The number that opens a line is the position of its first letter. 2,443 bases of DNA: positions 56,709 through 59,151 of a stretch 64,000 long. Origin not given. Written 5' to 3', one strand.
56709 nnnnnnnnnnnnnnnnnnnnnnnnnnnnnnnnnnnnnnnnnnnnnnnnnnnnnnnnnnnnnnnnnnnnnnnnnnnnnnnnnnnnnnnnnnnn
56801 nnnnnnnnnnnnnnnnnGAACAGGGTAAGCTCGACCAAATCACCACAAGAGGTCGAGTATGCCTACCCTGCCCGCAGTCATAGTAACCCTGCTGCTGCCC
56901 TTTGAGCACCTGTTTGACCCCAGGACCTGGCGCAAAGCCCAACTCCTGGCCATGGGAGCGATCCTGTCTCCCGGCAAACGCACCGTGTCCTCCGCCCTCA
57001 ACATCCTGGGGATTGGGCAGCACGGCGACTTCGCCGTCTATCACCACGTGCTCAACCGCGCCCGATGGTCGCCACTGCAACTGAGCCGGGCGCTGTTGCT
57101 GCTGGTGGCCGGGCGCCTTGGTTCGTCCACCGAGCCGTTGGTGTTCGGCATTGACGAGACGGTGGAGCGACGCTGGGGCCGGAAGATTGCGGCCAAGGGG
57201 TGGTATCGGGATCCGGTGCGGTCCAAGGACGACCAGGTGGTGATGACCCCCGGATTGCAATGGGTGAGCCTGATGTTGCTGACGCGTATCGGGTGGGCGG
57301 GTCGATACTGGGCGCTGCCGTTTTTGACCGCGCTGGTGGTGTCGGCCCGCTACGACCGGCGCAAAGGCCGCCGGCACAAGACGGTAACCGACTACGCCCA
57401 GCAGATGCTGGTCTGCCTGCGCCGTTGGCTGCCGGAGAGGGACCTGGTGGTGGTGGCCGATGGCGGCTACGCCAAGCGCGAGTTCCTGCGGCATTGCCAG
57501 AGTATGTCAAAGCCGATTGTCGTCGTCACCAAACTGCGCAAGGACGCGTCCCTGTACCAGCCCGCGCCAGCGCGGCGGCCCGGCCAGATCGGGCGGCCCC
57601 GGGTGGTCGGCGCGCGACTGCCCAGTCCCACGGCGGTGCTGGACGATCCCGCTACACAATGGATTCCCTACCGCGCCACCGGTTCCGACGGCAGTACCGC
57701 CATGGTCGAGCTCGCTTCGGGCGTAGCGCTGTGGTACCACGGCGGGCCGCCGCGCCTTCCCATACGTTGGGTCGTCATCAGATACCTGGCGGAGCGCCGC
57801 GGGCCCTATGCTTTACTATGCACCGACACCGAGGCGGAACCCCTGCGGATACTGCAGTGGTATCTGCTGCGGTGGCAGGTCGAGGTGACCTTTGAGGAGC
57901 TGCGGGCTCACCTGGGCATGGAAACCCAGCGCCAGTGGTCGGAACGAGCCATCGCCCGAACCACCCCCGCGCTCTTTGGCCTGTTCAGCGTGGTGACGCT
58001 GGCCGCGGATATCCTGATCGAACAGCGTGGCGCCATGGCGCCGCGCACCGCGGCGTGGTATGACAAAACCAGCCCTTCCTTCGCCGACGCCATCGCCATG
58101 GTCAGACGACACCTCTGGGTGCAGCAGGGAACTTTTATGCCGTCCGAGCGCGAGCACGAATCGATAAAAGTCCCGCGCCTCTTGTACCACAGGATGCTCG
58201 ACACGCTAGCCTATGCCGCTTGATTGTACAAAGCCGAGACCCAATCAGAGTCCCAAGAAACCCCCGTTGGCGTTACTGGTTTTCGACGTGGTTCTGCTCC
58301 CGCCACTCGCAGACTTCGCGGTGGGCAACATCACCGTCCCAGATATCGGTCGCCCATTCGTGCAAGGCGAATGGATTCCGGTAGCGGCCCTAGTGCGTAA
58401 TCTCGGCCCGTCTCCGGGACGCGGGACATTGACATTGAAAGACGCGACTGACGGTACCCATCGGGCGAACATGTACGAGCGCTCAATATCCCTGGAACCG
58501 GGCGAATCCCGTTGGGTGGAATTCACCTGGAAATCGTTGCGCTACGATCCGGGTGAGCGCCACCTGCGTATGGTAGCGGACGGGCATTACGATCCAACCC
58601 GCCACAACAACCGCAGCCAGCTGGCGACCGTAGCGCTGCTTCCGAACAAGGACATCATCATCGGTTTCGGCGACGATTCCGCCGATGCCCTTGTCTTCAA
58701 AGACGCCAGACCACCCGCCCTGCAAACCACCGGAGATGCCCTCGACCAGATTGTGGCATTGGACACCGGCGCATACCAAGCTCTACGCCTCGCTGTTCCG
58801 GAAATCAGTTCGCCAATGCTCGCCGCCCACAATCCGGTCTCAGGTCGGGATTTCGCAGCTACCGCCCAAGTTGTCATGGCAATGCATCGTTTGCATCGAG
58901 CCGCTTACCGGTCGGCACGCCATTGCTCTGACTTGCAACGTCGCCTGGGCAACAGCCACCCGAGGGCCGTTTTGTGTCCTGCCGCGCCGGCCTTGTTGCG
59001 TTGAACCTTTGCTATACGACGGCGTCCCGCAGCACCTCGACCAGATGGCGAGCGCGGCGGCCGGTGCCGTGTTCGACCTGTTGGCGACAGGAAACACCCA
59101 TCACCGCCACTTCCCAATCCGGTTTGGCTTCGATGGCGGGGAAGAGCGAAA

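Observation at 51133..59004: Roughly 2136-residue CARDB-array surface protein split by an IS; excision restores the frame exactly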

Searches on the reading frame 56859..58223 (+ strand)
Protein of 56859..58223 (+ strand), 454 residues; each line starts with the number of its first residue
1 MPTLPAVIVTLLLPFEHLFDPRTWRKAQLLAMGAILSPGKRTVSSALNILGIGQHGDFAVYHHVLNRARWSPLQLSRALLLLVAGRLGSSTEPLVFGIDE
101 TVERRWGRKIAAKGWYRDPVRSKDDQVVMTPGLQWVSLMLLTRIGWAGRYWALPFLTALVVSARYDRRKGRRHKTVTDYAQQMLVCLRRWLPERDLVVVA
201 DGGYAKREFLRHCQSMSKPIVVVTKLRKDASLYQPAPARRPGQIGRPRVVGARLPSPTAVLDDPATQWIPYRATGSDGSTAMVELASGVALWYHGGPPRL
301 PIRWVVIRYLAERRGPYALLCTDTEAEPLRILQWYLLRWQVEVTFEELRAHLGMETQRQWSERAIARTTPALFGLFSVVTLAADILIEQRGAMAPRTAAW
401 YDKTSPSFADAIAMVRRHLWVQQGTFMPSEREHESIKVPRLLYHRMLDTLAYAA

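Call 4: search_protein_families(library=pfam, proteins=[window:56859-58223:+], max_evalue=0.01)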
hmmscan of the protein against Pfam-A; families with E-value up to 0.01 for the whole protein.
window:56859-58223:+ (454 aa): 2 families
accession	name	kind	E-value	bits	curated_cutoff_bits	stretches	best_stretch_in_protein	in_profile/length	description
PF13546.12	DDE_5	-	7e-33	114.8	27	1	19-266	6-253/272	DDE superfamily endonuclease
PF01609.27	DDE_Tnp_1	-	1.1e-07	32.3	23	1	181-358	66-180/200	Transposase DDE domain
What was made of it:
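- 56859..58223 (+): Intact transposase gene, 454 aa. Pfam DDE_5 at 7e-33 (call 4).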

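Call 7: find_encoding_contigs(protein=window:56859-58223:+, flank=3000, max_places=10)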
Protein window:56859-58223:+ (454 aa): no gene with exactly this product is on record in the collection.

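Call 18: find_related_loci(query=window:56859-58223:+, collection=genome_contigs, flank=1500)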
Query window:56859-58223:+ (454 aa) in genome_contigs; peptide patterns used: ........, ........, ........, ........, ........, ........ (x = any residue, [..] = any of these).
461 stretches matched a pattern; 428 encode a relative of the query (tblastn E <= 1e-3); the best 80 are kept; 79 distinct loci.
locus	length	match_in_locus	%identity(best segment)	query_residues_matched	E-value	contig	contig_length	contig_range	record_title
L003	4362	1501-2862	97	1-454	0e+0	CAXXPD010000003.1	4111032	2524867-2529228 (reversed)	MAG: Dehalococcoidia bacterium isolate 373f655a-941a-4896-bdeb-30e4fc07ddf2 genome assembly, contig: contig_3, whole gen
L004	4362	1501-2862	97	1-454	0e+0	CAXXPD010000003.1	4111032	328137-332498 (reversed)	MAG: Dehalococcoidia bacterium isolate 373f655a-941a-4896-bdeb-30e4fc07ddf2 genome assembly, contig: contig_3, whole gen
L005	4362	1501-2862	97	1-454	0e+0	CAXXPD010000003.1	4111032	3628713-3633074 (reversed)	MAG: Dehalococcoidia bacterium isolate 373f655a-941a-4896-bdeb-30e4fc07ddf2 genome assembly, contig: contig_3, whole gen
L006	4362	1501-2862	98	1-454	0e+0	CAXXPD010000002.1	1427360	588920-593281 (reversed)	MAG: Dehalococcoidia bacterium isolate 373f655a-941a-4896-bdeb-30e4fc07ddf2 genome assembly, contig: contig_2, whole gen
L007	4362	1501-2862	97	1-454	0e+0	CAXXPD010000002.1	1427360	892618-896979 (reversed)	MAG: Dehalococcoidia bacterium isolate 373f655a-941a-4896-bdeb-30e4fc07ddf2 genome assembly, contig: contig_2, whole gen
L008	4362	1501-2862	97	1-454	0e+0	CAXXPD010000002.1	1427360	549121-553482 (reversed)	MAG: Dehalococcoidia bacterium isolate 373f655a-941a-4896-bdeb-30e4fc07ddf2 genome assembly, contig: contig_2, whole gen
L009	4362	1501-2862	97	1-454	0e+0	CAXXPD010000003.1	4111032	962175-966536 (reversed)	MAG: Dehalococcoidia bacterium isolate 373f655a-941a-4896-bdeb-30e4fc07ddf2 genome assembly, contig: contig_3, whole gen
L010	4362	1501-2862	97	1-454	0e+0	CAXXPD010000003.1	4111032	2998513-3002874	MAG: Dehalococcoidia bacterium isolate 373f655a-941a-4896-bdeb-30e4fc07ddf2 genome assembly, contig: contig_3, whole gen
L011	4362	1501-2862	97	1-454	0e+0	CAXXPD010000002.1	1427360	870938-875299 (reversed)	MAG: Dehalococcoidia bacterium isolate 373f655a-941a-4896-bdeb-30e4fc07ddf2 genome assembly, contig: contig_2, whole gen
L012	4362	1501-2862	97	1-454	0e+0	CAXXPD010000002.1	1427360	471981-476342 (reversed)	MAG: Dehalococcoidia bacterium isolate 373f655a-941a-4896-bdeb-30e4fc07ddf2 genome assembly, contig: contig_2, whole gen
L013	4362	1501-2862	97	1-454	0e+0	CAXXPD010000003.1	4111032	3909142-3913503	MAG: Dehalococcoidia bacterium isolate 373f655a-941a-4896-bdeb-30e4fc07ddf2 genome assembly, contig: contig_3, whole gen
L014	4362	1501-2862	97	1-454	0e+0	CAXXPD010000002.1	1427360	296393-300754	MAG: Dehalococcoidia bacterium isolate 373f655a-941a-4896-bdeb-30e4fc07ddf2 genome assembly, contig: contig_2, whole gen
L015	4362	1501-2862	97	1-454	0e+0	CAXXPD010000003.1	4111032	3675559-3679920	MAG: Dehalococcoidia bacterium isolate 373f655a-941a-4896-bdeb-30e4fc07ddf2 genome assembly, contig: contig_3, whole gen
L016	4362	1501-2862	97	1-454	0e+0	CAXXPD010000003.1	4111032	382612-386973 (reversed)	MAG: Dehalococcoidia bacterium isolate 373f655a-941a-4896-bdeb-30e4fc07ddf2 genome assembly, contig: contig_3, whole gen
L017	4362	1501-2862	97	1-454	0e+0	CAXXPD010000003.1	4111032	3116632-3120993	MAG: Dehalococcoidia bacterium isolate 373f655a-941a-4896-bdeb-30e4fc07ddf2 genome assembly, contig: contig_3, whole gen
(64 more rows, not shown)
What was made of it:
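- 56785..58238 (+): IS701-family insertion sequence, 1454 bp. Terminal inverted repeats are 56785-56799 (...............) and 58224-58238 (reverse complement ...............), matching at 14 of 15 positions. There are 428 related loci in Dehalococcoidia genomes (call 18).
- There are 428 related loci, with more than 50 copies in one genome, CAXXPD01 (call 18). The element is highly repetitive in this lineage: 428 related loci, and more than 50 copies in one genome (call 18).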

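Call 31: search_protein_families(library=ncbifam, proteins=[window:56859-58223:+], max_evalue=1)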
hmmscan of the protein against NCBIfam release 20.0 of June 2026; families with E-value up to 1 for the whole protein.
window:56859-58223:+ (454 aa): 10 families
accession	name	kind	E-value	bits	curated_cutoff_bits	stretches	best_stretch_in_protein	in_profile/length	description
NF049999.1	transpos_IS701_3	equivalog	6.5e-95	318.4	170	1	5-422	3-398/412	IS701 family transposase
NF033540.2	transpos_IS701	equivalog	3.2e-17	62.9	150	1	15-363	9-343/363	IS701 family transposase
NF033592.1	transpos_IS4_1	equivalog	3.6e-10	39.5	115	1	191-364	174-313/332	IS4 family transposase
NF049925.1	transpos_IS4_4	equivalog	1.3e-08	34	250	1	299-366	286-355/449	IS4 family transposase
NF033591.1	transpos_IS4_2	equivalog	7.7e-05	22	152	1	183-357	106-255/340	IS4 family transposase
NF033590.1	transpos_IS4_3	equivalog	0.0065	15.5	160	1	325-368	265-308/405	IS4 family transposase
NF033539.1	transpos_IS1380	equivalog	0.013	14.1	180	1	174-236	187-247/419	IS1380 family transposase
NF033580.1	transpos_IS5_3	equivalog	0.039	13.5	110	0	180-228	156-205/258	IS5 family transposase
NF049921.1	transpos_IS701_2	equivalog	0.069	12.6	250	0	169-218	120-168/318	IS701 family transposase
NF033559.2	transpos_IS1634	equivalog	0.27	10.2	100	1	314-365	358-409/483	IS1634 family transposase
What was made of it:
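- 56859..58223 (+): NCBIfam NF049999, IS701 family, 318.4 bits against a cut-off of 170, covering model positions 3-398 of 412 (call 31).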

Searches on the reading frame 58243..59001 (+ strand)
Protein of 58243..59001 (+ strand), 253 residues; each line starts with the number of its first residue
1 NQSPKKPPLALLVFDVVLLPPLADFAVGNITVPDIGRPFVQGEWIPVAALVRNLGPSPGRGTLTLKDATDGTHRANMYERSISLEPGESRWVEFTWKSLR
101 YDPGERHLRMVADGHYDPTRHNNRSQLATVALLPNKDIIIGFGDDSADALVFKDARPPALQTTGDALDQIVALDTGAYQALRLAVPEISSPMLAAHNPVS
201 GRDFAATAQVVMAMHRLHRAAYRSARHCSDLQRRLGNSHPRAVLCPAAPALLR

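Call 42: predict_structure(alignment_id=A1)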
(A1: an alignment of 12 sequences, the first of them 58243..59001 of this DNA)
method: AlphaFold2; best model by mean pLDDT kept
length: 253 residues; sequences in the alignment: 12
mean_pLDDT: 58.4   pTM: 0.47
mean pLDDT of the five models: 58.4, 58.3, 57.6, 55.5, 54.9
residues with pLDDT >= 90: 12; 70-90: 88; 50-70: 58; < 50: 95
segments of 3 or more residues with pLDDT < 50: 1-3, 137-209, 236-253
pLDDT, mean of each block of 10 residues (from residue 1): 48 65 84 74 81 87 88 75 87 82 86 72 75 58 32 29 26 28 27 27 39 55 54 48 42 30
secondary structure, 60 per line:
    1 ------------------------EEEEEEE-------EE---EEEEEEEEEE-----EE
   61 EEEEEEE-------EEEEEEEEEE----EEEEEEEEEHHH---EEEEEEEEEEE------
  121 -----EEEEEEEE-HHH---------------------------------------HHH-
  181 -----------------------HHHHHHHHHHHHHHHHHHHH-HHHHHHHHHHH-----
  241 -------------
elements in order: E25-31 E44-53 E59-67 E75-84 E89-97 E104-114 E126-133 H204-223 H225-235
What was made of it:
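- On CARDB (PF07705) repeat protein: AlphaFold gives seven strands with block pLDDT of 72-88 (call 42).
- Repeat 15 folds as a confident beta-sandwich (call 42). The tail region has low AlphaFold confidence, with pLDDT below 50 for fragment residues 137-209 and 236-253 (call 42).
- Tried and rejected: AlphaFold on the 3' fragment gave a confident repeat 15 but a low-confidence tail (call 42), so no fold search was run on it.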

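Call 85: find_related_loci(query=A1, collection=metagenome_contigs, flank=6000)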
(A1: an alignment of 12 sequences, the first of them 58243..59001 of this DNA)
Query A1 (253 aa) in metagenome_contigs; peptide patterns used: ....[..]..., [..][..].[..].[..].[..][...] (x = any residue, [..] = any of these).
71 stretches matched a pattern; 2 encode a relative of the query (tblastn E <= 1e-3); 2 distinct loci.
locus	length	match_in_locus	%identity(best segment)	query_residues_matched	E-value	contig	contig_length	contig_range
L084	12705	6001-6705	36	10-253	2e-41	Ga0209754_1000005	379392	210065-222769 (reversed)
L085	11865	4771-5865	48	14-185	2e-33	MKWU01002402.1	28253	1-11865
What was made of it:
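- Tried and rejected: A profile scan of that collection found only two distant family loci (call 85).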

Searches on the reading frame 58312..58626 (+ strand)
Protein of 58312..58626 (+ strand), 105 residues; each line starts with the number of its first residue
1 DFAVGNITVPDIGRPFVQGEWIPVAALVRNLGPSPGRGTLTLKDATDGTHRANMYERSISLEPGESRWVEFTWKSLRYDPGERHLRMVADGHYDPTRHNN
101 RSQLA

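Call 88: search_protein_families(library=pfam, proteins=[window:58312-58626:+], max_evalue=0.1)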
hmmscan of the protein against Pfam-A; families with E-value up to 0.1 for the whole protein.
seq(105 aa): 1 family
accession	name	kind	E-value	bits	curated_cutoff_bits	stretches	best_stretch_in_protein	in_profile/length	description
PF07705.17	CARDB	-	0.003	18.2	22.7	1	17-92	16-86/101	CARDB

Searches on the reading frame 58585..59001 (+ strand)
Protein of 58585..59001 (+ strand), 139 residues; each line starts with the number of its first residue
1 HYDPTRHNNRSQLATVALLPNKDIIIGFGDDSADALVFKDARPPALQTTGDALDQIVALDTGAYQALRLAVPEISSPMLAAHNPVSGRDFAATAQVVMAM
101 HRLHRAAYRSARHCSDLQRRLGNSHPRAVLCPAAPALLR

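Call 31: search_protein_families(library=ncbifam, proteins=[window:58585-59001:+], max_evalue=1)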
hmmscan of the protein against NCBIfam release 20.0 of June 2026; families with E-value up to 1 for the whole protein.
seq(139 aa): 0 families

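Call 32: search_protein_families(library=pfam, proteins=[window:58585-59001:+], max_evalue=1)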
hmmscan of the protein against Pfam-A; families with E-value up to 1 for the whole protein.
seq(139 aa): 0 families

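Call 68: search_protein_representatives(alignment_id=A3)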
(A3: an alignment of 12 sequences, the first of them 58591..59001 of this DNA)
Query: 12 sequences, 135 profile positions. Proteins with E-value up to 0.001 (for the whole library): 37; up to 1e-10: 24; up to 1e-30: 9. The best 37 are listed.
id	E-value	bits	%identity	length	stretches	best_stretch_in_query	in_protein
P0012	5.9e-54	198.4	-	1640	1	1-135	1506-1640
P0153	4.1e-52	192.5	-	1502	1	1-135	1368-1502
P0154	7.5e-48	178.7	-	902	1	2-135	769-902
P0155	1.7e-46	174.3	-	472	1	1-135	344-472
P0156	7.6e-46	172.2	-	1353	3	3-134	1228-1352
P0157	2.7e-44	167.1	-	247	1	1-135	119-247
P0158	9.0e-44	165.4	-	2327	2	1-135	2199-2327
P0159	3.1e-32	128.1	-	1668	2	2-135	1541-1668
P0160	1.6e-31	125.7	-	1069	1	2-135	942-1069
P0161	4.5e-30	121.1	-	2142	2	2-135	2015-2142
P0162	7.9e-27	110.6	-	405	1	2-135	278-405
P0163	1.7e-26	109.5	-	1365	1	2-135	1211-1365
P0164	2.4e-22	96.1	-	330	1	3-135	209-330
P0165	6.6e-22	94.7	-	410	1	1-135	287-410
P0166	7.9e-21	91.2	-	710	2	2-135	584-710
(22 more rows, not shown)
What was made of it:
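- Closest known: CARDB. Different: The tail is confined to 37 cluster representatives out of 1.84 billion (call 68).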
